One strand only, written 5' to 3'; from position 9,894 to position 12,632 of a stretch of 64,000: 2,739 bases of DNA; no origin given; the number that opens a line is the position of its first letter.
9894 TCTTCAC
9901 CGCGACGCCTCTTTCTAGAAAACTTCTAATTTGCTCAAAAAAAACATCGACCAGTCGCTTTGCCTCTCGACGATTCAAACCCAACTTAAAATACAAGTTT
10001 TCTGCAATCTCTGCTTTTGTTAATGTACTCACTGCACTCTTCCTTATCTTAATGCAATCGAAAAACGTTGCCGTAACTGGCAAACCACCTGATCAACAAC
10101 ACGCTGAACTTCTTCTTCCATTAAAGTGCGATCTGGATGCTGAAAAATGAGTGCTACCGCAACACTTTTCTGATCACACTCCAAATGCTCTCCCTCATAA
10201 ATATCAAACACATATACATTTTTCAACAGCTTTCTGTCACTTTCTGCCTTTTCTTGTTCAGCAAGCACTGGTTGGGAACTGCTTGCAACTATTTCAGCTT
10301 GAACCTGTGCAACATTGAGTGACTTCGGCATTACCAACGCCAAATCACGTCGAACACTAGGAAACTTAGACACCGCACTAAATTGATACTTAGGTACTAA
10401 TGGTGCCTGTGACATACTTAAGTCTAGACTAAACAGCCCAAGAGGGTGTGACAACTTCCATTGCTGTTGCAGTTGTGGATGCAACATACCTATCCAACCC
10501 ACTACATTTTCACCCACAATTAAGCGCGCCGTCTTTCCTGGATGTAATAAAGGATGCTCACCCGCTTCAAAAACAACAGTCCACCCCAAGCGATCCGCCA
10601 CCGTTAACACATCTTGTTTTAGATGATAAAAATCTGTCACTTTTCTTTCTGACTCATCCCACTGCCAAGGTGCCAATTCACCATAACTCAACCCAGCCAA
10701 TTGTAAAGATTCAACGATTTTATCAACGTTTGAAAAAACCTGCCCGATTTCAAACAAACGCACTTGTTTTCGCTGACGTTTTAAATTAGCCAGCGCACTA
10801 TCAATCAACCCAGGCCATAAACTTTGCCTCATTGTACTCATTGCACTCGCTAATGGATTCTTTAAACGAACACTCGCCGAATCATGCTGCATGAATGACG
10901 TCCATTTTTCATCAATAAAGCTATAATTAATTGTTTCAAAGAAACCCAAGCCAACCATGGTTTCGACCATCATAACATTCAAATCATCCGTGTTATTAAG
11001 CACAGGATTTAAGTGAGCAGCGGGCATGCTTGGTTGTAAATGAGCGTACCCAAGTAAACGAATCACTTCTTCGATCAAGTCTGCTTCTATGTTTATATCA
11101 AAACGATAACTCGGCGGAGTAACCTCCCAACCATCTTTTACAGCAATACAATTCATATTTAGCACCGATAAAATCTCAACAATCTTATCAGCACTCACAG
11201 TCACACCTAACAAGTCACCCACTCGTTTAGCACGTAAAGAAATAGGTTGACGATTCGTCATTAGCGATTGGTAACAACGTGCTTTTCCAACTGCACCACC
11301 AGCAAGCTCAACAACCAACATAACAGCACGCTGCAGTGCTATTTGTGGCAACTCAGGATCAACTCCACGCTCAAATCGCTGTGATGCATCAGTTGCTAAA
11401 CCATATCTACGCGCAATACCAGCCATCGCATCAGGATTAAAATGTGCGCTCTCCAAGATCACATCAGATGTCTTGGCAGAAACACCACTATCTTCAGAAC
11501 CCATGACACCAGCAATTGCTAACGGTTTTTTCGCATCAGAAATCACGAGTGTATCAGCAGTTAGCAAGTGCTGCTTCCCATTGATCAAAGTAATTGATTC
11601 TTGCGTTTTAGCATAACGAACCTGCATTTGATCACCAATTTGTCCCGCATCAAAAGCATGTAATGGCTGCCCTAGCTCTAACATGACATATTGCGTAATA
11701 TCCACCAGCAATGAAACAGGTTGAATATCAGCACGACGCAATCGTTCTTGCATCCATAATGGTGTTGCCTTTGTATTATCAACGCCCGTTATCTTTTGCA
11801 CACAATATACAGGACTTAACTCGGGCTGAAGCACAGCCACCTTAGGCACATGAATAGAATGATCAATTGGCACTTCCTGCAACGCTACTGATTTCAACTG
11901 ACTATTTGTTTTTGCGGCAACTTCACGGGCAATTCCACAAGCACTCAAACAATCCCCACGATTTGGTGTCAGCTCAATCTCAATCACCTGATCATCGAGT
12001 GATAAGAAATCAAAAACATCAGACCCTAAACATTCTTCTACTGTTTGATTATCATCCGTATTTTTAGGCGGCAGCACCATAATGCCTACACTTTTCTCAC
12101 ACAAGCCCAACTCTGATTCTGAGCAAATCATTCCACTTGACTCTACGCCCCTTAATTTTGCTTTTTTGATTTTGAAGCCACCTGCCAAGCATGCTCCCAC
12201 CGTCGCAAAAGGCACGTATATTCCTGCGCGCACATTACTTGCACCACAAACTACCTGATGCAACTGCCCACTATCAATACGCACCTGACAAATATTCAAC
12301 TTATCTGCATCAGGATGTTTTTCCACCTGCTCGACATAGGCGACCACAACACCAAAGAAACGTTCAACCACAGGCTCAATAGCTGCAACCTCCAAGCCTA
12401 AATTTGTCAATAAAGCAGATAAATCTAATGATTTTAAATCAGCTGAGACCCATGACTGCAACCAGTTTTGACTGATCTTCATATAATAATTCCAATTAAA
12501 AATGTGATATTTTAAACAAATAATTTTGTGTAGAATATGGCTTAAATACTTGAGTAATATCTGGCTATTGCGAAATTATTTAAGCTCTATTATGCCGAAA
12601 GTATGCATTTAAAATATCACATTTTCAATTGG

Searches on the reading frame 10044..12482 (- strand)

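Call 18: search_protein_families(library=ncbifam, proteins=[window:10044-12482:-], max_evalue=0.00001)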
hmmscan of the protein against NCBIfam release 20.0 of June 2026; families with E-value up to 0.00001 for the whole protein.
window:10044-12482:- (812 aa): 7 families
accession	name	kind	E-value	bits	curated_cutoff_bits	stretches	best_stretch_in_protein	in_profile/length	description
TIGR00472.1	pheT_bact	equivalog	9.7e-236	784.8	402.65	1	1-812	1-798/798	phenylalanine--tRNA ligase subunit beta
NF001882.0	PRK00629.5-4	equivalog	8.2e-65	219.5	527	1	21-721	23-671/725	phenylalanine--tRNA ligase subunit beta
NF045760.1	YtpR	equivalog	3.2e-36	124.9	100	1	44-141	82-179/185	YtpR family tRNA-binding protein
TIGR00471.1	pheT_arch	equivalog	4.2e-35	121.3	282.65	1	411-689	279-548/551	phenylalanine--tRNA ligase subunit beta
NF001879.0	PRK00629.5-1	equivalog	3e-16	59.1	840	1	24-194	25-189/718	phenylalanine--tRNA ligase subunit beta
NF045867.1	PheT_Nterm_rel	equivalog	4.4e-13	49.6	120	1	45-127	89-170/171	TyrS-associated PheT N-terminal domain-related protein TapR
NF051887.1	PheS_related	equivalog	1.1e-06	28.1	300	1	700-805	244-348/349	PheS-related mystery ligase SrmL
